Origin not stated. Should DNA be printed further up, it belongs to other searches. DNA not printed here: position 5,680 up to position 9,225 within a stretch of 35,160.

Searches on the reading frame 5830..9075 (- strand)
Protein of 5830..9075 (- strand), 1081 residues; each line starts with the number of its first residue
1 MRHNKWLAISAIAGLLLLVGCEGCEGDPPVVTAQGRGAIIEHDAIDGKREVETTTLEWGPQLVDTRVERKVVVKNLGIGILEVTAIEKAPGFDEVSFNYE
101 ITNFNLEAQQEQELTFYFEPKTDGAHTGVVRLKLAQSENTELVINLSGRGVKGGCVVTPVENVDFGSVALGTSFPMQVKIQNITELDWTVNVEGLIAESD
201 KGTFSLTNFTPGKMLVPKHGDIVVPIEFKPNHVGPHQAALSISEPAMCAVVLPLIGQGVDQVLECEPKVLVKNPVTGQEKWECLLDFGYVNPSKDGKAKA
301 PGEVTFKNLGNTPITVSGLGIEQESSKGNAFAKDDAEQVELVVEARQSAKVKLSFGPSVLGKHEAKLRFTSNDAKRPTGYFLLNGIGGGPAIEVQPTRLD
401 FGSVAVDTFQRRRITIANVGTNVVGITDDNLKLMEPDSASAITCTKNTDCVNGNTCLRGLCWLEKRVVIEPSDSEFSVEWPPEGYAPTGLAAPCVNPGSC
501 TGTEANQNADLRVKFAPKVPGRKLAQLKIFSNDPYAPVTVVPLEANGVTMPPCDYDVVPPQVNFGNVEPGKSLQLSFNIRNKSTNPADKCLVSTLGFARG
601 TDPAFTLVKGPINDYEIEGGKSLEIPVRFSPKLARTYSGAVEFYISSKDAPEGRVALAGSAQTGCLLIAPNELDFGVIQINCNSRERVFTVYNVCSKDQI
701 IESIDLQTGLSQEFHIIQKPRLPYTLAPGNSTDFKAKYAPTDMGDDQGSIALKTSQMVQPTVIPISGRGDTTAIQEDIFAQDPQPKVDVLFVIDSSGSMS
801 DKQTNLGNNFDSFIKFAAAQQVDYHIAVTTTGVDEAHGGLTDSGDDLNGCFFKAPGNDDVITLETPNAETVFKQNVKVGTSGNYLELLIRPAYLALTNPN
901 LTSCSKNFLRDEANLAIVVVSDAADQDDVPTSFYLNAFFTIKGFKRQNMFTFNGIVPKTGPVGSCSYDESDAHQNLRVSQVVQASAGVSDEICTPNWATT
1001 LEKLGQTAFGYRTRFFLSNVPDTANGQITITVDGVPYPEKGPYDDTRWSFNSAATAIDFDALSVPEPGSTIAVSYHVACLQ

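Call 8: find_encoding_contigs(protein=window:5830-9075:-, flank=10000, max_places=6)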
Protein window:5830-9075:- (1081 aa): no gene with exactly this product is on record in the collection.

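Call 26: search_protein_families(library=pfam, proteins=[window:5830-9075:-], max_evalue=0.001)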
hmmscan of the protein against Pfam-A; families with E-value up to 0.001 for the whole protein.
window:5830-9075:- (1081 aa): 10 families
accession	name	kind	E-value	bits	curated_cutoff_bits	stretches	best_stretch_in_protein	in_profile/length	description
PF22073.2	Cep192_D4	-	3.4e-37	127.5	35.5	3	162-258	10-111/112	Cep192 domain 4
PF22544.2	HYDIN_VesB_CFA65-like_Ig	-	6.9e-27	94.1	25.5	2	670-767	7-99/100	HYDIN/CFA65/VesB-like, Ig-like domain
PF15780.11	ASH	-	6.7e-23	81.1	27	1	161-242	12-88/98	Abnormal spindle-like microcephaly-assoc'd, ASPM-SPD-2-Hydin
PF22066.2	Cep192_D8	-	4.8e-12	46.4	33.5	0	156-257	6-99/101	Cep192 domain 8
PF07610.17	DUF1573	-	6.4e-11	42.6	26.1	0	671-767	6-96/98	Protein of unknown function (DUF1573)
PF12371.14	TMEM131_like_N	-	7.7e-11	42.5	28.8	0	668-754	3-84/84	Transmembrane protein 131-like N-terminal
PF24507.1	Ig_CFAP65_4th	-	7e-09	36.4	27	0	209-256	27-74/76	CFAP65, fourth Ig-like domain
PF25249.1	Ig_CFAP65_7th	-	3.3e-07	30.5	28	0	617-658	57-98/120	CFAP65, seventh Ig-like domain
PF14874.12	PapD-like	-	1.5e-05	25.5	27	0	555-587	4-36/102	Flagellar-associated PapD-like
PF24798.1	Ig-CFAP74_4th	-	0.00013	22.5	28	0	559-638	3-74/95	CFAP74 forth Ig-like domain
